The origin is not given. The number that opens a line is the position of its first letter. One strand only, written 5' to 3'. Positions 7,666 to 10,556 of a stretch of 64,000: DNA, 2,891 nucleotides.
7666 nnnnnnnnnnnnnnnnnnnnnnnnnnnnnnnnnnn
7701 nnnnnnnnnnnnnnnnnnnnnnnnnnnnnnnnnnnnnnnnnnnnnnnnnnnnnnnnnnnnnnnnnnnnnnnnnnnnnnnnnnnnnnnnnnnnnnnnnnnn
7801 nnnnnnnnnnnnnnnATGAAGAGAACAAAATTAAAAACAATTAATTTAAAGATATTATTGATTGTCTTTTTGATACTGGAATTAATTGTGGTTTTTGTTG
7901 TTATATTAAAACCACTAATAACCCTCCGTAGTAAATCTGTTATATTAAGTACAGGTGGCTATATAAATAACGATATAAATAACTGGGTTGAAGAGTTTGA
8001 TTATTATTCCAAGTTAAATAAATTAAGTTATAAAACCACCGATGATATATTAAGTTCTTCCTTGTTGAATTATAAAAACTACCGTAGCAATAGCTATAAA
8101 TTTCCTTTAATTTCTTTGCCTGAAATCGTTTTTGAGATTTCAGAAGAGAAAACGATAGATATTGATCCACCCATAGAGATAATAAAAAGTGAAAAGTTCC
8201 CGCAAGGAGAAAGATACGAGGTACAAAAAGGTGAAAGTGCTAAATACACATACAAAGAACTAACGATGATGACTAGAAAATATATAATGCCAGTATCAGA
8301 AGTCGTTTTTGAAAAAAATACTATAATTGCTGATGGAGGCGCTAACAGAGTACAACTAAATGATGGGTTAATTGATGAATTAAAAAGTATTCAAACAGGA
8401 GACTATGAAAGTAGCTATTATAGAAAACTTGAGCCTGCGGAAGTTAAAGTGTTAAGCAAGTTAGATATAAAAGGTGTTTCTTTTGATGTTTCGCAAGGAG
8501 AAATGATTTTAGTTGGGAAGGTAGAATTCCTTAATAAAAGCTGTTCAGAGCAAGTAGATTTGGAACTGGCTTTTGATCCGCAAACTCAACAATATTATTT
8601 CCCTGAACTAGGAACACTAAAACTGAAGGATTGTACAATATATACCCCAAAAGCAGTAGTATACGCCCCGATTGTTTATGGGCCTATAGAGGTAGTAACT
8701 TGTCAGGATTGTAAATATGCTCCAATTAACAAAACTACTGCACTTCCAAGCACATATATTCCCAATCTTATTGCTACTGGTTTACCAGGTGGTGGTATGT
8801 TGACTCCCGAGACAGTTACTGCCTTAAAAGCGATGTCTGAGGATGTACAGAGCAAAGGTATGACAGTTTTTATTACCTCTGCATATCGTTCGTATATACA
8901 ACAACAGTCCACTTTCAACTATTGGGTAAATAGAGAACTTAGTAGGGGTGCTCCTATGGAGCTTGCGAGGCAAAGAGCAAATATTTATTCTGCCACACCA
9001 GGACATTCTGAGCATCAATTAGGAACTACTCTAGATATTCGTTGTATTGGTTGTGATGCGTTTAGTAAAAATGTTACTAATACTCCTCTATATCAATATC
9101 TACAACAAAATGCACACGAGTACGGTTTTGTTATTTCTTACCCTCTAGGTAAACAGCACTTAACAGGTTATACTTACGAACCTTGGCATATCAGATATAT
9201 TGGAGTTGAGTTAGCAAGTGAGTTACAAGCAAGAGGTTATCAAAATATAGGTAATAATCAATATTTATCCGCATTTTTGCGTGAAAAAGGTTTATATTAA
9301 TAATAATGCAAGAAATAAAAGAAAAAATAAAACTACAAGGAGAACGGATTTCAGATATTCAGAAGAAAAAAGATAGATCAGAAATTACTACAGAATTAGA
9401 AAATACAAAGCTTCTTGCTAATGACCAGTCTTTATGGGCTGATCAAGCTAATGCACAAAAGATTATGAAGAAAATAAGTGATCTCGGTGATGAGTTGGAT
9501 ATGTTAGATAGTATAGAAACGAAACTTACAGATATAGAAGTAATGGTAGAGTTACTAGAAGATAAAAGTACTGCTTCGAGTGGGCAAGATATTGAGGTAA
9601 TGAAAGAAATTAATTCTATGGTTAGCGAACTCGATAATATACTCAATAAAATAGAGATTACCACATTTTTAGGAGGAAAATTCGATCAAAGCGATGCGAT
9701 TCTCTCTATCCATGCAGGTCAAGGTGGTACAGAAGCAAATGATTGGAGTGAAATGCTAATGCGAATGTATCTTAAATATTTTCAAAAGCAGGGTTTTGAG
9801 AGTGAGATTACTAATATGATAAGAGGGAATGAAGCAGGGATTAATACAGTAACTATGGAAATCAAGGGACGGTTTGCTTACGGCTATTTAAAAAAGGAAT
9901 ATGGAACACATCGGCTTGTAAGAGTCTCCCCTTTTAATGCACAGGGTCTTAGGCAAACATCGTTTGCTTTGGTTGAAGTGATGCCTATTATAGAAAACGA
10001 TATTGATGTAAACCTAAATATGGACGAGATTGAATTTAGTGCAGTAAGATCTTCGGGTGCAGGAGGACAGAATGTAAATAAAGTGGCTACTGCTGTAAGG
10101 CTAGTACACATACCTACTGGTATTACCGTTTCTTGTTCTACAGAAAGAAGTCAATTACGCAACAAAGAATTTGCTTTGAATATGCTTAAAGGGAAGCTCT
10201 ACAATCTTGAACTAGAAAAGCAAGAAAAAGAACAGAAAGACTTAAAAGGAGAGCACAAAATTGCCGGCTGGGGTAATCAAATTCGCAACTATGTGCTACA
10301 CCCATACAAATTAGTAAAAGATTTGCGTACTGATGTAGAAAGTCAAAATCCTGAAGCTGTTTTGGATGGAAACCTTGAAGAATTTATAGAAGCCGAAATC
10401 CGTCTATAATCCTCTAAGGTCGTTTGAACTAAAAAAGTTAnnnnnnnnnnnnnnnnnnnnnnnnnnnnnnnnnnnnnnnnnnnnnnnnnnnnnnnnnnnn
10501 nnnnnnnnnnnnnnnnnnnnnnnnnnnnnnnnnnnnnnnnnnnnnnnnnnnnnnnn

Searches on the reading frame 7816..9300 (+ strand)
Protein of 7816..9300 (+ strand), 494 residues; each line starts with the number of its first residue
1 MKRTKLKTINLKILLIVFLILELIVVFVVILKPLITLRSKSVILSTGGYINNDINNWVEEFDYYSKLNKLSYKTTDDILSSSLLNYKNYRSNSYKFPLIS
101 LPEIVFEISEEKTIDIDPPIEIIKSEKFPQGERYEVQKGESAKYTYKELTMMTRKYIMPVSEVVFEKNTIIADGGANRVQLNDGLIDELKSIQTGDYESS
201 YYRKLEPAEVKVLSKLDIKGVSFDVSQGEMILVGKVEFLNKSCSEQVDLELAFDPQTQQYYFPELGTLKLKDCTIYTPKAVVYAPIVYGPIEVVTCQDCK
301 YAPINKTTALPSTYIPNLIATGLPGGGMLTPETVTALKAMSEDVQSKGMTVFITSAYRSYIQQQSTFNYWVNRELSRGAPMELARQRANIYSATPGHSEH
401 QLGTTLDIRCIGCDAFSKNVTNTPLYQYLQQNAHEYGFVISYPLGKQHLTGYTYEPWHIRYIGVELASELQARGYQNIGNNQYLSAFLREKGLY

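Call 25: find_encoding_contigs(protein=window:7816-9300:+, flank=10000, max_places=4)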
Protein window:7816-9300:+ (494 aa): 13 contigs read that carry it; 4 places shown.
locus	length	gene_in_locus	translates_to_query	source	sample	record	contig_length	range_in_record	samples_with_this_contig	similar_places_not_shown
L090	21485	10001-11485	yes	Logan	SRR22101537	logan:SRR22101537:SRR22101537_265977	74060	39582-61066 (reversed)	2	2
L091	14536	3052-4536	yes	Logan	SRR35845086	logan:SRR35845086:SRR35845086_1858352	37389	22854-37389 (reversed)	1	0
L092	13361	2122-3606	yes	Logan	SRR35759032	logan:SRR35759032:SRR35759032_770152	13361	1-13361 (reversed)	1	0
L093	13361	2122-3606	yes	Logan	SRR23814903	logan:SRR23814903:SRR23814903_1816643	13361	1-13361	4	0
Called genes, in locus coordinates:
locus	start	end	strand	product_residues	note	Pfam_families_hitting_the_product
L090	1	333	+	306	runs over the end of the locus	PF18075:FtsX_ECD, PF02687:FtsX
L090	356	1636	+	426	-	PF01551:Peptidase_M23 (weak)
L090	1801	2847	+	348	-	PF00932:LTD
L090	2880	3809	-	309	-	PF01509:TruB_N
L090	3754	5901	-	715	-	PF00912:Transgly, PF00905:Transpeptidase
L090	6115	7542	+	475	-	PF01098:FTSW_RODA_SPOVE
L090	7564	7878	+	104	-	PF00829:Ribosomal_L21p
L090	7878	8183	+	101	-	PF01016:Ribosomal_L27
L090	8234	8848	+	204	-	PF01195:Pept_tRNA_hydro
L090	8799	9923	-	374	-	PF00708:Acylphosphatase, PF01255:Prenyltransf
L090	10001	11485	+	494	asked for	PF02557:VanY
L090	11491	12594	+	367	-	PF03462:PCRF, PF00472:RF-1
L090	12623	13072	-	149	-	PF02502:LacAB_rpiB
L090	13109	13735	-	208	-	-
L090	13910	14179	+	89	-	PF01649:Ribosomal_S20p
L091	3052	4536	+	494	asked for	PF02557:VanY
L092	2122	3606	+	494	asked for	PF02557:VanY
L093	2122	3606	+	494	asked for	PF02557:VanY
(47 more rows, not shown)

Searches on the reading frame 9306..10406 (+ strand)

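Call 31: search_protein_families(library=ncbifam, proteins=[window:9306-10406:+], max_evalue=0.00001)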
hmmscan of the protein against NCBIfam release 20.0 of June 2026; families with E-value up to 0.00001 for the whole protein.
window:9306-10406:+ (367 aa): 5 families
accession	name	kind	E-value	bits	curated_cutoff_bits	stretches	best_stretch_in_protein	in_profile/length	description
TIGR00020.2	prfB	exception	1e-131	439.1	370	1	13-365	6-352/353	peptide chain release factor 2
NF001859.2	PRK00591.1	equivalog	1.5e-67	228.1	400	1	27-364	4-338/347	peptide chain release factor 1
TIGR00019.1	prfA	equivalog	6.1e-63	212.9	423.25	1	26-363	12-345/361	peptide chain release factor 1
TIGR03072.1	release_prfH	equivalog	2.7e-29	102.1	166.65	1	133-328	3-194/200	peptide chain release factor H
NF006718.0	PRK09256.1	equivalog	5.7e-13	48.8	100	1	234-267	9-42/140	alternative ribosome rescue aminoacyl-tRNA hydrolase ArfB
